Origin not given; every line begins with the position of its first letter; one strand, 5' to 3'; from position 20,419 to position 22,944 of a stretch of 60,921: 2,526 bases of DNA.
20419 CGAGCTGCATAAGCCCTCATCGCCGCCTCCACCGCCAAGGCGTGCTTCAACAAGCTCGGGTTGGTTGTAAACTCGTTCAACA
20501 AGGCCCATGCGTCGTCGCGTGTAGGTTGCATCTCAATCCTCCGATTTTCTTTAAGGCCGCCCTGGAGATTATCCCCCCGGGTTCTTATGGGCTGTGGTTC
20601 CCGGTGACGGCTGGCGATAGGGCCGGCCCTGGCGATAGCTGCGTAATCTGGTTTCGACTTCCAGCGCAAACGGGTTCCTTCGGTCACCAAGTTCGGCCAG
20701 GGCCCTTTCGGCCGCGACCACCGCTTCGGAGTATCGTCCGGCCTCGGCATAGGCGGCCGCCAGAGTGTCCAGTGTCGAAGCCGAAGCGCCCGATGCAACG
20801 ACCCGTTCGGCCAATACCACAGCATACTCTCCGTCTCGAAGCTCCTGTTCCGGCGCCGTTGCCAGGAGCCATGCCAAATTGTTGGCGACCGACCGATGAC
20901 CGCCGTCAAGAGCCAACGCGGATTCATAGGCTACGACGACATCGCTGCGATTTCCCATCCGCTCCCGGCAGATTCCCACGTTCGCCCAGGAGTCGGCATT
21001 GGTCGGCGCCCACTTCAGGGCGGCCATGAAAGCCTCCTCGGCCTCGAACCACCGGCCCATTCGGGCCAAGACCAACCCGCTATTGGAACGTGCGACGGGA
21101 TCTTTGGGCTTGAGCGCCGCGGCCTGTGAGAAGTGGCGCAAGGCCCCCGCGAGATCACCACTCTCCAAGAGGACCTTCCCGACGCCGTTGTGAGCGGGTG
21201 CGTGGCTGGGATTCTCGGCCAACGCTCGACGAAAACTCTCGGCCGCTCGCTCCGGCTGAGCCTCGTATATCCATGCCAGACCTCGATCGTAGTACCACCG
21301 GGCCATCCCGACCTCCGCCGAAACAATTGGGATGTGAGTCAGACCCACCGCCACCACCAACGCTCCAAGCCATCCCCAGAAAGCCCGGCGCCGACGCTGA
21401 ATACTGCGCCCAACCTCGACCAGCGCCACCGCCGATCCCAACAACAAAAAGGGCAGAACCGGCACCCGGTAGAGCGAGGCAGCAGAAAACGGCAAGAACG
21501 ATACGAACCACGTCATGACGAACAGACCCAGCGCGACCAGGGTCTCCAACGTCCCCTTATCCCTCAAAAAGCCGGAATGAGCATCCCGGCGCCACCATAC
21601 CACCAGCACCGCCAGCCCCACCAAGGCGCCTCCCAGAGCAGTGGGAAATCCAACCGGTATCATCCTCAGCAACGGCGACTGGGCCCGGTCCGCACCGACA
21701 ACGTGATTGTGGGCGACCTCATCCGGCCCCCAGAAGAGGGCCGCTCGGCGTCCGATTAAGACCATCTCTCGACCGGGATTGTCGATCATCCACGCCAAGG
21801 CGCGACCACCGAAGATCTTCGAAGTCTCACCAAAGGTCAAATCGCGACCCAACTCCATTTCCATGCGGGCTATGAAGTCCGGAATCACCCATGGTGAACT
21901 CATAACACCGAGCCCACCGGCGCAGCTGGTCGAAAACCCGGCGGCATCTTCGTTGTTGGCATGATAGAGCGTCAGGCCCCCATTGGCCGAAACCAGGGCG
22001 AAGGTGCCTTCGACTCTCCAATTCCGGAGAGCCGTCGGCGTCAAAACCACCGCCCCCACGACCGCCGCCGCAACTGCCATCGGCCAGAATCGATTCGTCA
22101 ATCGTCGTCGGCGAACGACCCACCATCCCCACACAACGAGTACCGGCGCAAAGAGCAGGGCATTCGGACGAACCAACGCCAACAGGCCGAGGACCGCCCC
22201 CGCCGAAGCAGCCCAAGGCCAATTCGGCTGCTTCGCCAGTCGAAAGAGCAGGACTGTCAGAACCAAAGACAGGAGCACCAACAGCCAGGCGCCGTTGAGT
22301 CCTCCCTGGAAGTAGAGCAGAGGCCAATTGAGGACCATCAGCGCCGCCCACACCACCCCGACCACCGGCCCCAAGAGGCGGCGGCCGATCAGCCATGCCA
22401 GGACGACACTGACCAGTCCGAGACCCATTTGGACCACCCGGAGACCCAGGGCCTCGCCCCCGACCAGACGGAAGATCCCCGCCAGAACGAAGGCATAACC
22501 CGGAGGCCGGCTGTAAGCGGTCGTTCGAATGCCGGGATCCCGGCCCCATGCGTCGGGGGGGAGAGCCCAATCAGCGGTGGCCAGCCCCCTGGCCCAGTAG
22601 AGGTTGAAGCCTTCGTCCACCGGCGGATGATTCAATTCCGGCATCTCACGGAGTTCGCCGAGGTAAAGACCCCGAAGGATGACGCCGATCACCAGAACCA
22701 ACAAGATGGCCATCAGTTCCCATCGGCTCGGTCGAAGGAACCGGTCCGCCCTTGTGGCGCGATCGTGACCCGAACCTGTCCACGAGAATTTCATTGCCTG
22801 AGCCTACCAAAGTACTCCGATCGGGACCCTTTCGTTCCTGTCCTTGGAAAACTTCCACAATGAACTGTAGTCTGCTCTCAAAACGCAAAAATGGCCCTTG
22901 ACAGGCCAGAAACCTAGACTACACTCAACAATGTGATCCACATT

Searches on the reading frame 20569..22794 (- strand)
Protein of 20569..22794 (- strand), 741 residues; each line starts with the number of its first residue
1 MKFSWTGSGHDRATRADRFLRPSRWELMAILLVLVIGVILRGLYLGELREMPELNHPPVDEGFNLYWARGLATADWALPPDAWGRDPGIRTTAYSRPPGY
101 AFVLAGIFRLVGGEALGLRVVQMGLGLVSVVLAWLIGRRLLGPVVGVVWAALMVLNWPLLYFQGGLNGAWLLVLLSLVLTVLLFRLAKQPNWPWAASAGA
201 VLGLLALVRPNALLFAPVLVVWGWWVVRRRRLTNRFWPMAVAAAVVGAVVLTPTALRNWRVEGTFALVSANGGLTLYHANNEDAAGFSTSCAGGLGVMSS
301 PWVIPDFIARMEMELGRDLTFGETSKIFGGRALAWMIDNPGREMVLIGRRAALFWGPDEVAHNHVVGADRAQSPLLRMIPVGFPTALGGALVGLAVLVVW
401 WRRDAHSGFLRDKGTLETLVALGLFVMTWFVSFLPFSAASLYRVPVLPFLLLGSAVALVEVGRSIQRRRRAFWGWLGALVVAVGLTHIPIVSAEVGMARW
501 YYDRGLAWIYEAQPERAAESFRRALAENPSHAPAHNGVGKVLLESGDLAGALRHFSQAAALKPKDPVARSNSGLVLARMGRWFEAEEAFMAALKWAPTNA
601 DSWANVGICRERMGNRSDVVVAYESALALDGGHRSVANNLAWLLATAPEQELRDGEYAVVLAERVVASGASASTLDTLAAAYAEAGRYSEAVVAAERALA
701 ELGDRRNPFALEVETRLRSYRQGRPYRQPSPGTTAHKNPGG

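Call 36: search_protein_families(library=pfam, proteins=[window:20569-22794:-], max_evalue=0.00001)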
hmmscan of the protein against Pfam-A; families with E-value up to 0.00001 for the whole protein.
window:20569-22794:- (741 aa): 13 families
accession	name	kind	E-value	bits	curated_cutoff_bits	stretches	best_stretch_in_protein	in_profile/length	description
PF07719.23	TPR_2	-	8.1e-23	79.1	27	0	498-531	1-34/34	Tetratricopeptide repeat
PF00515.34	TPR_1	-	1.7e-17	62.9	27.8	0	498-531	1-34/34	Tetratricopeptide repeat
PF13424.12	TPR_12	-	5.7e-14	52.5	30.1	0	568-629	5-74/77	Tetratricopeptide repeat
PF13431.12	TPR_17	-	1.7e-13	50.1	24.4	0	589-615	2-28/34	Tetratricopeptide repeat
PF13231.12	PMT_2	-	7e-12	46.3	26.1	1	96-251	2-155/160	Dolichyl-phosphate-mannose-protein mannosyltransferase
PF14559.12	TPR_19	-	9.2e-12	45.6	25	1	542-603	1-62/68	Tetratricopeptide repeat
PF13428.12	TPR_14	-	7.3e-09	35.9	23.5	0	675-704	4-33/44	Tetratricopeptide repeat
PF13432.12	TPR_16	-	1e-08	35.9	32.7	1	502-566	1-65/65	Tetratricopeptide repeat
PF13414.12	TPR_11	-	1.4e-08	34.7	26.8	0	539-580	1-42/42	TPR repeat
PF13371.12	TPR_9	-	1.8e-07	31.5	35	0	542-601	5-64/73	Tetratricopeptide repeat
PF13181.12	TPR_8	-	9.1e-07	29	25.7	0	573-599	8-34/34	Tetratricopeptide repeat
PF23914.1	TPR_CcmH_CycH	-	2.3e-06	28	42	0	592-702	42-151/158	Cytochrome c-type biogenesis protein H TPR domain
PF13176.12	TPR_7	-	2.6e-06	27.5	27.9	0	506-531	5-34/36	Tetratricopeptide repeat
